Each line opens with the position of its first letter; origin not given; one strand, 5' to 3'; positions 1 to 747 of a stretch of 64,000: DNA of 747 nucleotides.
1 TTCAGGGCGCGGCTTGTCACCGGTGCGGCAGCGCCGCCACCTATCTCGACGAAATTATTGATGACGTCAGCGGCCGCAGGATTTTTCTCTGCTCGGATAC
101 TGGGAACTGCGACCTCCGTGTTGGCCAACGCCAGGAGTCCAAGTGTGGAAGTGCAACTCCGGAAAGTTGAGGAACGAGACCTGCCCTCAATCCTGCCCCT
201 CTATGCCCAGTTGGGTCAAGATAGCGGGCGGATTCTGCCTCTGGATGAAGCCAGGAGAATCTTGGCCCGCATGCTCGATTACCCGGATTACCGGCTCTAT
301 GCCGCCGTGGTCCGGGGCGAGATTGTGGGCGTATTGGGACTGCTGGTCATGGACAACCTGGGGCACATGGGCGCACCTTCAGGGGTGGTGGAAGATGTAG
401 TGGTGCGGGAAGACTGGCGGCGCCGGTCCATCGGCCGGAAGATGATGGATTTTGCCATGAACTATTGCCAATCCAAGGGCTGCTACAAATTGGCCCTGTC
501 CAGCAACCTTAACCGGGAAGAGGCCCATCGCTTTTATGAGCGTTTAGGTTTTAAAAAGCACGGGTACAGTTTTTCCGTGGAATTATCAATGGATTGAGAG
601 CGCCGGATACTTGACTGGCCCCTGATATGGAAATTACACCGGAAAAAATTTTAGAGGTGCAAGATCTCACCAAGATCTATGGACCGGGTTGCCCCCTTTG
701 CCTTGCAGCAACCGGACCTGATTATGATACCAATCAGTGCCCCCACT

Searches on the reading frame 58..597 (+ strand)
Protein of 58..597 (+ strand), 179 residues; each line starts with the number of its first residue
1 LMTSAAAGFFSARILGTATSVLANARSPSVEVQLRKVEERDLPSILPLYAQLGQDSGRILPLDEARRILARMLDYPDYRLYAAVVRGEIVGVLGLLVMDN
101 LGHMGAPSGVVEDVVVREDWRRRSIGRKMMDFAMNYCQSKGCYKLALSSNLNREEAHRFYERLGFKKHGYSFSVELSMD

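Call 52: search_protein_families(library=pfam, alignment_id=A1, max_evalue=0.00001)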
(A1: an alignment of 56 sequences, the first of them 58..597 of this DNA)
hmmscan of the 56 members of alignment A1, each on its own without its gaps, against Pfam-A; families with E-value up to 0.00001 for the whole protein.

A. member 1, window:58-597:+ (179 aa): 4 families
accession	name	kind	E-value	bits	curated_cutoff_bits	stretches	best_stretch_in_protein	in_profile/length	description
PF00583.31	Acetyltransf_1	-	2.5e-18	66.9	20.7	1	70-165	22-116/116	Acetyltransferase (GNAT) family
PF13508.13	Acetyltransf_7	-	1e-15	58.3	27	1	77-167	2-84/84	Acetyltransferase (GNAT) domain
PF13673.13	Acetyltransf_10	-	9.4e-12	45.5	23.6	1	69-172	22-114/128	Acetyltransferase (GNAT) domain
PF13420.13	Acetyltransf_4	-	3.5e-06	27.6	24.3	1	34-169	1-138/155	Acetyltransferase (GNAT) domain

B. families by the number of members that match (of 56 scanned): 74 families (the first 25 are shown)
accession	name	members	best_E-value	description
PF00005.33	ABC_tran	4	1.7e-31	ABC transporter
PF13304.12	AAA_21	4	1.3e-12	AAA domain, putative AbiEii toxin, Type IV TA system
PF02653.21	BPD_transp_2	2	1e-37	Branched-chain amino acid transport system / permease component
PF01979.26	Amidohydro_1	2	1.2e-33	Amidohydrolase family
PF07969.17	Amidohydro_3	2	2.2e-18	Amidohydrolase family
PF12399.14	BCA_ABC_TP_C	2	7.5e-10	Branched-chain amino acid ATP-binding cassette transporter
PF12838.12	Fer4_7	2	1.2e-09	4Fe-4S dicluster domain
PF13534.11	Fer4_17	2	1.6e-09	4Fe-4S dicluster domain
PF13237.11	Fer4_10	2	2.6e-07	4Fe-4S dicluster domain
PF13187.11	Fer4_9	2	3.5e-07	4Fe-4S dicluster domain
PF02355.23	SecD_SecF_C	1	2e-77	Protein export membrane protein SecD/SecF, C-terminal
PF13507.12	GATase_5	1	5.9e-77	CobB/CobQ-like glutamine amidotransferase domain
PF00580.27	UvrD-helicase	1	1.1e-73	UvrD/REP helicase N-terminal domain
PF02163.28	Peptidase_M50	1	1.7e-66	Peptidase family M50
PF02602.20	HEM4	1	9.3e-66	Uroporphyrinogen-III synthase HemD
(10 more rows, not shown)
